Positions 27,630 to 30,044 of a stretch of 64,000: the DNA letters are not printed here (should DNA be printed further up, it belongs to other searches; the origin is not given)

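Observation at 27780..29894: GHKL ATPase fused to a Shedu-like PD-(D/E)xK nuclease: candidate undescribed defence gene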

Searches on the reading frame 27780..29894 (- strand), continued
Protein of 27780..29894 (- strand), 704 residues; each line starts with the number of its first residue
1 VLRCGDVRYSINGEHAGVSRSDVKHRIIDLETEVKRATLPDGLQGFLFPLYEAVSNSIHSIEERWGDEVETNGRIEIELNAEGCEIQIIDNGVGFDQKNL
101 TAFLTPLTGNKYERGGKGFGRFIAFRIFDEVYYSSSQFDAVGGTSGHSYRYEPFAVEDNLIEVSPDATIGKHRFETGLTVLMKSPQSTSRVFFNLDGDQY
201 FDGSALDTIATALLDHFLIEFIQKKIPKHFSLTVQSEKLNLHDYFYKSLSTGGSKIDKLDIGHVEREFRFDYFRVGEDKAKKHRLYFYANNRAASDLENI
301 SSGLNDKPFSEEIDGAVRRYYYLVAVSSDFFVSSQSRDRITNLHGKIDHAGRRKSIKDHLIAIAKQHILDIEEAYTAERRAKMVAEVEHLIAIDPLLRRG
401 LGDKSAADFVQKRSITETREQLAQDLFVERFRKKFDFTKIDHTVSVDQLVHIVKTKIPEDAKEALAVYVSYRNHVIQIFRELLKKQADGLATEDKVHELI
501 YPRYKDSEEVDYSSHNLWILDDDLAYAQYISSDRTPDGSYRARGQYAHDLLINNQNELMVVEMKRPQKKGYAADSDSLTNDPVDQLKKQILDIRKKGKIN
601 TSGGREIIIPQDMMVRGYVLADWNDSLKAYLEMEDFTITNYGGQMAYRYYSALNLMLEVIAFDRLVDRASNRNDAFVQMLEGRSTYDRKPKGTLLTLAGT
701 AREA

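Call 24: search_protein_representatives(alignment_id=A1)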
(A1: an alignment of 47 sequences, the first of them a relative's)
Query: 47 sequences, 676 profile positions. Proteins with E-value up to 0.001 (for the whole library): 2105; up to 1e-10: 1178; up to 1e-30: 391. The best 150 are listed.
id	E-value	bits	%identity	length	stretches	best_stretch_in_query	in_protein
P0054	0.0e+00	1307.6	-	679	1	1-675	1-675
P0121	1.3e-118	413.9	-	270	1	416-672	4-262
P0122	1.1e-109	384.4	-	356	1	1-332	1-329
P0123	2.2e-97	343.8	-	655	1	7-660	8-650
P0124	4.0e-94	333.0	-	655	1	6-660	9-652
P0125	3.0e-91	323.5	-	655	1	5-658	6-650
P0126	1.6e-90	321.1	-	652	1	7-658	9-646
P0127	2.3e-78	280.9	-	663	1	7-658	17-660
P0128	3.2e-73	263.9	-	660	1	7-660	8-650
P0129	1.2e-72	262.0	-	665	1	4-656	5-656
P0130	1.0e-68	249.0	-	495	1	181-660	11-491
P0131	1.4e-59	218.8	-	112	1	1-112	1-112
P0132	2.5e-57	211.4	-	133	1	541-672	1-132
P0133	9.4e-56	206.2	-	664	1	8-659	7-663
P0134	1.4e-52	195.7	-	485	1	6-495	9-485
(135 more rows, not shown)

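Call 29: fold_search(model_id=the predicted structure, library=pdb)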
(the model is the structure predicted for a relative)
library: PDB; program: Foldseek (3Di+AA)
matches with E <= 10: 819; with E <= 0.001: 369
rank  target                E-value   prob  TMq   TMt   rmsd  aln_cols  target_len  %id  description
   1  8ffv_A                3.5e-11  1.00  0.33  0.35  10.4       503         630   14  Cryo-EM structure of the GR-Hsp90-FKBP52 complex (released 2023-11-01)
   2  6xg6_A                3.9e-11  1.00  0.30  0.33   9.5       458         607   15  Full-length human mitochondrial Hsp90 (TRAP1) with ADP-BeF3 (released 2020-09-30)
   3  7exp_B                7.7e-11  1.00  0.29  0.32  10.3       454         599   12  Crystal structure of zebrafish TRAP1 with AMPPNP and MitoQ (released 2022-01-05)
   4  4z1i_B                1.2e-10  1.00  0.30  0.41   9.0       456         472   14  Crystal structure of human Trap1 with AMPPNP (released 2015-04-29)
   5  5hph_A                1.6e-10  1.00  0.31  0.41   8.8       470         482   15  Structure of TRAP1 fragment (released 2016-08-10)
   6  5hph_B                2.2e-10  1.00  0.28  0.38   9.9       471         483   13  Structure of TRAP1 fragment (released 2016-08-10)
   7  8ffv_B                2.3e-10  1.00  0.32  0.33  10.6       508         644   13  Cryo-EM structure of the GR-Hsp90-FKBP52 complex (released 2023-11-01)
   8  4iyn_A                2.7e-10  1.00  0.29  0.33   9.9       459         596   11  Structure of mitochondrial Hsp90 (TRAP1) with ADP-ALF4- (released 2014-01-22)
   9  7zub_B                2.7e-10  1.00  0.32  0.34  10.7       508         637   14  Cryo-EM structure of the indirubin-bound Hsp90-XAP2-AHR complex (released 2022-11-23)
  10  7kcl_B                3.0e-10  1.00  0.30  0.33   9.6       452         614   14  Full-length human mitochondrial Hsp90 (TRAP1) in complex with SdhB in the presence of AMP-PNP (released 2021-10-13)
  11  7kcl_A                3.4e-10  1.00  0.30  0.33  14.3       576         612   12  Full-length human mitochondrial Hsp90 (TRAP1) in complex with SdhB in the presence of AMP-PNP (released 2021-10-13)
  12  5tvw_A                3.8e-10  1.00  0.29  0.33  19.8       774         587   12  Crystal structure of mitochondrial Hsp90 (TRAP1) with ATP in absence of Mg, hemi-hydrolyzed (released 2018-03-14)
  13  4iyn_B                4.2e-10  1.00  0.30  0.33   9.6       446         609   12  Structure of mitochondrial Hsp90 (TRAP1) with ADP-ALF4- (released 2014-01-22)
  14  8ffw_B                4.4e-10  1.00  0.31  0.33  10.8       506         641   15  Cryo-EM structure of the GR-Hsp90-FKBP51 complex (released 2023-11-01)
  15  4j0b_A                4.7e-10  1.00  0.29  0.32  10.0       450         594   12  Structure of mitochondrial Hsp90 (TRAP1) with ADP-BeF3 (released 2014-01-22)
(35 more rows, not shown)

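Call 33: search_protein_families(library=pfam, alignment_id=A3, max_evalue=0.05)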
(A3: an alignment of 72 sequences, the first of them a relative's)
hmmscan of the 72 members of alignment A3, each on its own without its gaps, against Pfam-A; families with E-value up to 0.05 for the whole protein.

A. member 1, P0001 (682 aa): 3 families
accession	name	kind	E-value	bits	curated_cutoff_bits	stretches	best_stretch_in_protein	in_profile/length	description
PF02518.31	HATPase_c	-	7e-06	26.9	26.4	1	29-106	11-84/111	Histidine kinase-, DNA gyrase B-, and HSP90-like ATPase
PF13589.12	HATPase_c_3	-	0.0082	16.6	25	1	30-103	9-81/137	Histidine kinase-, DNA gyrase B-, and HSP90-like ATPase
PF13581.12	HATPase_c_2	-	0.019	15.4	27.4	1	29-113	37-116/127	Histidine kinase-like ATPase domain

B. families by the number of members that match (of 72 scanned): 39 families (the first 25 are shown)
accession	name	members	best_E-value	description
PF02518.31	HATPase_c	59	5.4e-08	Histidine kinase-, DNA gyrase B-, and HSP90-like ATPase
PF13589.12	HATPase_c_3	56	2.1e-08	Histidine kinase-, DNA gyrase B-, and HSP90-like ATPase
PF13581.12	HATPase_c_2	5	0.0028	Histidine kinase-like ATPase domain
PF06304.16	DUF1048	2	0.0025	Protein of unknown function (DUF1048)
PF08011.17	PDDEXK_9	2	0.0056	PD-(D/E)XK nuclease superfamily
PF01119.25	DNA_mis_repair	2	0.006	DNA mismatch repair protein, C-terminal domain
PF05685.18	Uma2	1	0.00016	Putative restriction endonuclease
PF13588.12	HSDR_N_2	1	0.0013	Type I restriction enzyme R protein N terminus (HSDR_N)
PF04931.18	DNA_pol_phi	1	0.0015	DNA polymerase phi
PF03849.19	Tfb2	1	0.0018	Transcription factor Tfb2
PF10656.15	DUF2483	1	0.0033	Hypothetical protein of unknown function (DUF2483)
PF10390.15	ELL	1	0.0037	RNA polymerase II elongation factor ELL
PF18949.5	DUF5693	1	0.0045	Family of unknown function (DUF5693)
PF01939.22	NucS_C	1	0.0063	Endonuclease NucS C-terminal domain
PF14082.12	SduA_C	1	0.0077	Shedu protein SduA, C-terminal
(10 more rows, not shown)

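Call 34: search_protein_families(library=padloc, alignment_id=A3, max_evalue=0.05)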
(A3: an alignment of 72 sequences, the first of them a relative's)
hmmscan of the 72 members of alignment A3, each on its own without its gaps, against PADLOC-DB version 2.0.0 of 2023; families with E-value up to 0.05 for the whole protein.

A. member 1, P0001 (682 aa): 1 family
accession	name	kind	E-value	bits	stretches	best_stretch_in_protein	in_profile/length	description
PDLC01688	DUF3644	-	0.036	12.1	0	413-464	69-120/149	DUF3644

B. families by the number of members that match (of 72 scanned): 14 families
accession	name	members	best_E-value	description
PDLC03966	TmtA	1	1.3e-06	-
PDLC00388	SduA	1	0.0012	DUF4263 domain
PDLC02103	Cas6b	1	0.0031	-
PDLC03971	TmtA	1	0.0038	-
PDLC04301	PDC-M02B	1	0.0072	-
PDLC04561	PDC-M28C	1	0.012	-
PDLC02479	BrxC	1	0.012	BrxC-PglY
PDLC02739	PbeC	1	0.016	PbeC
PDLC01844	CARF2--CARF_HEPN_CSX3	1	0.016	-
PDLC01940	CARF8--CARF_CSX16_TM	1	0.024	-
PDLC04461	PDC-M15B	1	0.028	-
PDLC01688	DUF3644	1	0.036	DUF3644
PDLC04194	HEC-01B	1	0.042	-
PDLC01725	typeIV_Cas7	1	0.047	Csf2_1_IVA3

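Call 35: predict_structure(alignment_id=A2)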
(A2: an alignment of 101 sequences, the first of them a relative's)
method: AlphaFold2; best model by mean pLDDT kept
length: 682 residues; sequences in the alignment: 101
mean_pLDDT: 87.9   pTM: 0.72
mean pLDDT of the five models: 87.9, 86.3, 86.0, 85.4, 84.9
residues with pLDDT >= 90: 447; 70-90: 160; 50-70: 50; < 50: 25
segments of 3 or more residues with pLDDT < 50: 666-682
pLDDT, mean of each block of 10 residues (from residue 1): 76 91 94 96 96 95 96 94 92 91 96 90 92 89 76 95 93 61 88 91 95 95 90 93 95 93 91 89 90 95 94 73 52 84 96 94 95 90 96 94 94 72 75 68 84 90 73 94 94 93 93 90 91 94 88 72 95 96 96 97 94 90 94 97 94 85 54 47 43
secondary structure, 60 per line:
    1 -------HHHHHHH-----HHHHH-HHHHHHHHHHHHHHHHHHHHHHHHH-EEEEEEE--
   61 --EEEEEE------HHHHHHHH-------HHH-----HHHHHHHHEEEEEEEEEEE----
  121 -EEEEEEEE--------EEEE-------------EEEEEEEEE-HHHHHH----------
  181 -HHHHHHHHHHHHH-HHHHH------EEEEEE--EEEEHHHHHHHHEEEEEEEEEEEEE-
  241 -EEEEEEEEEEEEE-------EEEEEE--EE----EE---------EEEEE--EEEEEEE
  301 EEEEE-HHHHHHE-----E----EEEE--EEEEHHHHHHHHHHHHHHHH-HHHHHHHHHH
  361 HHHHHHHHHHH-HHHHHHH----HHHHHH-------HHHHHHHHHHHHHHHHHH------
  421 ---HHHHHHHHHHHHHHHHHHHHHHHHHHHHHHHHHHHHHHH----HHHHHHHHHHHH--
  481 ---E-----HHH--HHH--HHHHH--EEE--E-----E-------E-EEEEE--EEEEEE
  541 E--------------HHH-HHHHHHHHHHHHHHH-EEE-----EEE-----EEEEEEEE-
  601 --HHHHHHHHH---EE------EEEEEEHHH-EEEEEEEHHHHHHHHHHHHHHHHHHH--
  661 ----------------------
elements in order: H8-14 H20-24 H26-50 E52-58 E63-68 H75-82 H98-105 E106-116 E122-129 E138-141 E155-163 H165-170 H182-194 H196-200 E207-212 E215-218 H219-226 E227-239 E242-254 E262-267 E287-291 E294-305 H307-312 E324-327 E330-333 H334-349 H351-371 H373-379 H384-389 H397-414 H424-462 H467-478 H500-504 E507-509 E528-532 E535-541 H560-574 E576-578 E584-586 E592-599 H603-611 E623-628 E633-639 H640-658

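Call 36: search_solved_structures(query=A3, max_evalue=10, show_alignments=0)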
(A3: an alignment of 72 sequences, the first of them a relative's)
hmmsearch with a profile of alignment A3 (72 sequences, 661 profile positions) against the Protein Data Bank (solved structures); distinct sequences matched with E-value up to 10: 22.
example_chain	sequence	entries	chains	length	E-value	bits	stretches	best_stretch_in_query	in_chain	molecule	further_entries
4p7a_A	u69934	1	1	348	0.034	15.9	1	213-328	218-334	DNA mismatch repair protein Mlh1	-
7tko_U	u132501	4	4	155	0.13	14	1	333-445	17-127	ATP synthase subunit 4 | ATP synthase subunit 4, mitochondrial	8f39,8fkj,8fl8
8f29_Z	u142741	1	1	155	0.14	13.9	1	333-445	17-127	ATP synthase subunit 4, mitochondrial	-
2q2e_B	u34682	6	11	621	0.25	13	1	16-86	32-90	Type 2 DNA topoisomerase 6 subunit B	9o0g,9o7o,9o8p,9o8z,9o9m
4tql_A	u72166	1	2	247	0.57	11.8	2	321-435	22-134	Three helix bundle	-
7z8n_A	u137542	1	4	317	0.62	11.7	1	61-109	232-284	Histidine kinase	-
8f71_A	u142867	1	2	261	0.69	11.5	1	63-87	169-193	Histidine kinase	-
2lem_A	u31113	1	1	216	0.82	11.3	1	328-430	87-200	Apolipoprotein A-I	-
7kjr_C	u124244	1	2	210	0.82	11.3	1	336-444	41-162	Apolipoprotein A-I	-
8eqs_C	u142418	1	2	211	0.86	11.2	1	336-444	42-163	Apolipoprotein A-I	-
6pts_A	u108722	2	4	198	1.7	10.2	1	333-444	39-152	Apolipoprotein A-I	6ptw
2msc_A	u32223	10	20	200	1.8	10.2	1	333-444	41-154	Apolipoprotein A-I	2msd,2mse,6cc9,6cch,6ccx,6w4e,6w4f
4v6m_A0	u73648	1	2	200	2.2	9.9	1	333-444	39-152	Apolipoprotein A-I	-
1av1_A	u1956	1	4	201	2.2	9.9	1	333-444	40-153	APOLIPOPROTEIN A-I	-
8fjg_A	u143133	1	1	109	2.2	9.9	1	362-454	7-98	H12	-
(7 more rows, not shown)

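Call 44: fold_search(model_id=the predicted structure, library=pdb)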
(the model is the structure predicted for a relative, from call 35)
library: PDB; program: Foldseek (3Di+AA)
matches with E <= 10: 811; with E <= 0.001: 395
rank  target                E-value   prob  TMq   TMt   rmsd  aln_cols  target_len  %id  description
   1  5hph_B                1.0e-11  1.00  0.29  0.38   9.6       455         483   14  Structure of TRAP1 fragment (released 2016-08-10)
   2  4z1i_B                2.0e-11  1.00  0.30  0.40   8.6       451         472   14  Crystal structure of human Trap1 with AMPPNP (released 2015-04-29)
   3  5uls_B                2.3e-11  1.00  0.30  0.31  22.9       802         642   11  Structure of GRP94 in the active conformation (released 2017-09-27)
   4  7exp_B                2.5e-11  1.00  0.29  0.32   9.6       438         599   13  Crystal structure of zebrafish TRAP1 with AMPPNP and MitoQ (released 2022-01-05)
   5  4z1i_A                2.8e-11  1.00  0.29  0.48   8.3       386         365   16  Crystal structure of human Trap1 with AMPPNP (released 2015-04-29)
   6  5hph_A                2.8e-11  1.00  0.29  0.38   9.9       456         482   14  Structure of TRAP1 fragment (released 2016-08-10)
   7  8eob_A                3.5e-11  1.00  0.31  0.33   8.8       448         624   11  Cryo-EM structure of human HSP90B in the closed state (released 2023-01-25)
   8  4z1i_C                4.8e-11  1.00  0.30  0.40   9.3       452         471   15  Crystal structure of human Trap1 with AMPPNP (released 2015-04-29)
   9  8ffv_A                5.1e-11  1.00  0.32  0.34  12.5       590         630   13  Cryo-EM structure of the GR-Hsp90-FKBP52 complex (released 2023-11-01)
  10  4j0b_B                5.3e-11  1.00  0.31  0.34   8.7       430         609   13  Structure of mitochondrial Hsp90 (TRAP1) with ADP-BeF3 (released 2014-01-22)
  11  7kcl_A                5.3e-11  1.00  0.29  0.32   9.3       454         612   15  Full-length human mitochondrial Hsp90 (TRAP1) in complex with SdhB in the presence of AMP-PNP (released 2021-10-13)
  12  4ipe_B                6.3e-11  1.00  0.30  0.34   9.2       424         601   14  Crystal structure of mitochondrial Hsp90 (TRAP1) with AMPPNP (released 2014-01-22)
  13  7kcl_B                6.6e-11  1.00  0.30  0.32   9.0       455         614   14  Full-length human mitochondrial Hsp90 (TRAP1) in complex with SdhB in the presence of AMP-PNP (released 2021-10-13)
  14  4iyn_A                7.4e-11  1.00  0.31  0.35   8.6       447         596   12  Structure of mitochondrial Hsp90 (TRAP1) with ADP-ALF4- (released 2014-01-22)
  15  8eoa_A                7.4e-11  1.00  0.32  0.34  10.3       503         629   14  Cryo-EM structure of human HSP90B-AIPL1 complex (released 2023-01-25)
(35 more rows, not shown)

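Call 50: fold_search(model_id=the predicted structure, library=viral)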
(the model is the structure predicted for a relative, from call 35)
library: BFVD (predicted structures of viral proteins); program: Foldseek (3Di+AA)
matches with E <= 10: 467; with E <= 0.001: 36
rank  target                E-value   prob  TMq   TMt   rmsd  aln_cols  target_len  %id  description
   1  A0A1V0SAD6            1.9e-10  1.00  0.31  0.31   9.4       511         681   12  Heat shock protein 83 kDa [Catovirus CTV1]
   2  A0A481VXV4            1.9e-09  1.00  0.23  0.31  22.4       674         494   12  (no name in the UniProt tables at hand)
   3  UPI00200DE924         2.5e-09  1.00  0.30  0.32  11.6       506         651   13  (no name look-up for this kind of identifier)
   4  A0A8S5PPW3            3.8e-09  1.00  0.29  0.39  10.5       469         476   12  DNA topoisomerase (ATP-hydrolyzing) [Myoviridae sp. ctwwN25]
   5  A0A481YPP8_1          4.3e-09  1.00  0.26  0.23  15.6       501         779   13  DNA topoisomerase 2 [Iridovirus LCIVAC01]
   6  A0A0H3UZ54            6.9e-09  1.00  0.29  0.16  12.6       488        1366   12  (no name in the UniProt tables at hand)
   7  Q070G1                1.4e-08  1.00  0.27  0.19  12.9       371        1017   14  DNA topoisomerase (ATP-hydrolyzing) [Nile crocodilepox virus (isolate Crocodylus niloticus/Zimbabwe/Ume/2001)]
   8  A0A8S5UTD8            1.6e-08  1.00  0.30  0.27  10.6       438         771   13  DNA topoisomerase (ATP-hydrolyzing) [Myoviridae sp. ctYA416]
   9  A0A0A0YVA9            2.0e-08  1.00  0.22  0.24  12.5       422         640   11  DNA topoisomerase 2 [Erwinia phage phiEa2809]
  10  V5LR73                2.5e-08  1.00  0.25  0.38  11.5       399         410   13  (no name in the UniProt tables at hand)
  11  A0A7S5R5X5            3.8e-08  1.00  0.24  0.26  16.9       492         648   12  (no name in the UniProt tables at hand)
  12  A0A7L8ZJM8            3.8e-08  1.00  0.25  0.33  14.9       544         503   13  DNA topoisomerase (ATP-hydrolyzing) [Campylobacter phage F379]
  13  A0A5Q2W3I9            4.1e-08  1.00  0.26  0.20  28.5       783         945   11  (no name in the UniProt tables at hand)
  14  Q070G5                5.6e-08  1.00  0.25  0.39   7.7       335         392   15  GyrB-like ATPase domain protein [Nile crocodilepox virus (isolate Crocodylus niloticus/Zimbabwe/Ume/2001)]
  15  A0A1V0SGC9            6.9e-08  1.00  0.34  0.33  13.2       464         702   14  Uncharacterized protein [Hokovirus HKV1]
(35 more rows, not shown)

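Call 68: find_encoding_contigs(protein=P0001, flank=10000, max_places=2)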
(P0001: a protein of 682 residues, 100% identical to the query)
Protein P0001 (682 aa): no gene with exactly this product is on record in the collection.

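Call 81: find_related_loci(query=P0001, collection=genome_contigs, flank=6000)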
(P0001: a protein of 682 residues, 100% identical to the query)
Query P0001 (682 aa) in genome_contigs; peptide patterns used: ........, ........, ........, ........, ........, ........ (x = any residue, [..] = any of these).
91 stretches matched a pattern; 1 encode a relative of the query (tblastn E <= 1e-3); 1 distinct loci.
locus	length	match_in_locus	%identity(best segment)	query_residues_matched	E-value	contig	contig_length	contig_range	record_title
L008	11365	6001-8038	72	1-680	0e+0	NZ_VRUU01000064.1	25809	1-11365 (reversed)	Methylobacterium sp. WL119 NODE_64_length_25809_cov_14.8599_WL119_spades, whole genome shotgun sequence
